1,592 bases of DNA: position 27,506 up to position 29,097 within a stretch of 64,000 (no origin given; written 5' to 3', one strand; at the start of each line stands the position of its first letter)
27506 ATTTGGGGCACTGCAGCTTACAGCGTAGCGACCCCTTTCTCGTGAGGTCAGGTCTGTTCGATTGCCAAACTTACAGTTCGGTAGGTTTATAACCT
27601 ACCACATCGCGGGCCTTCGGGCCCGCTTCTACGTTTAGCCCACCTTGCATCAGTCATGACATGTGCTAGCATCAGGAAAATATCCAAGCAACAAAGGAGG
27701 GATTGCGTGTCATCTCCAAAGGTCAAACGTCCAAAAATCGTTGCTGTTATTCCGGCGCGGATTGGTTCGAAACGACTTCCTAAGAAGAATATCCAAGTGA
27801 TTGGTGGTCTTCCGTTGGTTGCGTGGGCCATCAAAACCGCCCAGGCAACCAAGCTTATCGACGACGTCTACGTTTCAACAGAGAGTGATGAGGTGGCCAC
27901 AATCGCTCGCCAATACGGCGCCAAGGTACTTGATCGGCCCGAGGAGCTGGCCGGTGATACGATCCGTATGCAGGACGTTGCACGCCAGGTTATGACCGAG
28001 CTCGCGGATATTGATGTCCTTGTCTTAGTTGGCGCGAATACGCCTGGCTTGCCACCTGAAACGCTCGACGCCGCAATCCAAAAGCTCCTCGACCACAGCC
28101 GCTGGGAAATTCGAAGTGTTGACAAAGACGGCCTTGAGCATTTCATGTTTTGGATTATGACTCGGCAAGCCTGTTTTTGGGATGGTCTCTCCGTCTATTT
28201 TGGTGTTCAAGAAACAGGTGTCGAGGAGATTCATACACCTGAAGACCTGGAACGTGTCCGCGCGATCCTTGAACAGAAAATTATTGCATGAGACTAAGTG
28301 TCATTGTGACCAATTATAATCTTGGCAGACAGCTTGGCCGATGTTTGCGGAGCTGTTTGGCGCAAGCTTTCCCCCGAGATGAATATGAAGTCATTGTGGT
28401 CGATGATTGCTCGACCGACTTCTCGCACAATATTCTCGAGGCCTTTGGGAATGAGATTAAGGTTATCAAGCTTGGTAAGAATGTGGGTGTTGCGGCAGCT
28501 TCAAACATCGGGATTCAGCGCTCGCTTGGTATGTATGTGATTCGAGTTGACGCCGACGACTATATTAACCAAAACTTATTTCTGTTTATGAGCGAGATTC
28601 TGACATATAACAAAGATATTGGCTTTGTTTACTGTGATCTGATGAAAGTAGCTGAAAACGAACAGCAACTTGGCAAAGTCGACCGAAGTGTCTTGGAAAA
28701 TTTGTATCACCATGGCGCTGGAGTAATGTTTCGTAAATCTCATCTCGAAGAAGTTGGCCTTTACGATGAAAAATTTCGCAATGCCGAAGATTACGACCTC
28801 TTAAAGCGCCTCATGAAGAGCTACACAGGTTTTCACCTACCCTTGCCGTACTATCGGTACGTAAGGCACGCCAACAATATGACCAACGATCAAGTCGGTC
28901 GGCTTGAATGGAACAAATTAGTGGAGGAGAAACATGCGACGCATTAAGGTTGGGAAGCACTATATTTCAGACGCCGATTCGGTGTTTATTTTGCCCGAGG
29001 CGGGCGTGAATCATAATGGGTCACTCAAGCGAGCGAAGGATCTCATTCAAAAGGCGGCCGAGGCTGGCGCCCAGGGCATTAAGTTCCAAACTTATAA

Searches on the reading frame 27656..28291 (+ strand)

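Call 9: search_protein_families(library=pfam, proteins=[window:27656-28291:+], max_evalue=0.001)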
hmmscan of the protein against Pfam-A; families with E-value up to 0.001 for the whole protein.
window:27656-28291:+ (211 aa): 3 families
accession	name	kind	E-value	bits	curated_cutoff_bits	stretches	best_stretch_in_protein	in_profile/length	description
PF02348.25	CTP_transf_3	-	1.5e-26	94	22.6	1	29-201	1-144/217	Cytidylyltransferase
PF12804.13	NTP_transf_3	-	2.2e-07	31.7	27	1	37-170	13-134/160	MobA-like NTP transferase domain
PF09837.15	DUF2064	-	0.00063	20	25.8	1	69-147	12-88/120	Uncharacterized protein conserved in bacteria (DUF2064)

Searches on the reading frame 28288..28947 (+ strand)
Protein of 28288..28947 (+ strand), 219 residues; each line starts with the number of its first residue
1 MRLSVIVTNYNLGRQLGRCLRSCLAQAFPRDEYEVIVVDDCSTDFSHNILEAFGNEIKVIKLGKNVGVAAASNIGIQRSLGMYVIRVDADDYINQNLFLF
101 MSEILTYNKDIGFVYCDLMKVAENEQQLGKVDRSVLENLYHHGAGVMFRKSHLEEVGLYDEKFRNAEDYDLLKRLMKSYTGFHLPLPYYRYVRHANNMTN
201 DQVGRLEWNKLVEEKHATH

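Call 9: search_protein_families(library=pfam, proteins=[window:28288-28947:+], max_evalue=0.001)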
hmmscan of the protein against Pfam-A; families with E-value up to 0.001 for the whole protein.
window:28288-28947:+ (219 aa): 3 families
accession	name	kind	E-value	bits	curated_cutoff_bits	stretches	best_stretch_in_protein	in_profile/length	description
PF00535.33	Glycos_transf_2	-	4.4e-25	89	23.3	1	4-98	1-96/168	Glycosyl transferase family 2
PF10111.15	Glyco_tranf_2_2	-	1.7e-14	54.5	27.3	1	30-201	27-225/276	Glycosyltransferase like family 2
PF13641.12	Glyco_tranf_2_3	-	2.2e-12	47.9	27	1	3-201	3-218/230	Glycosyltransferase like family 2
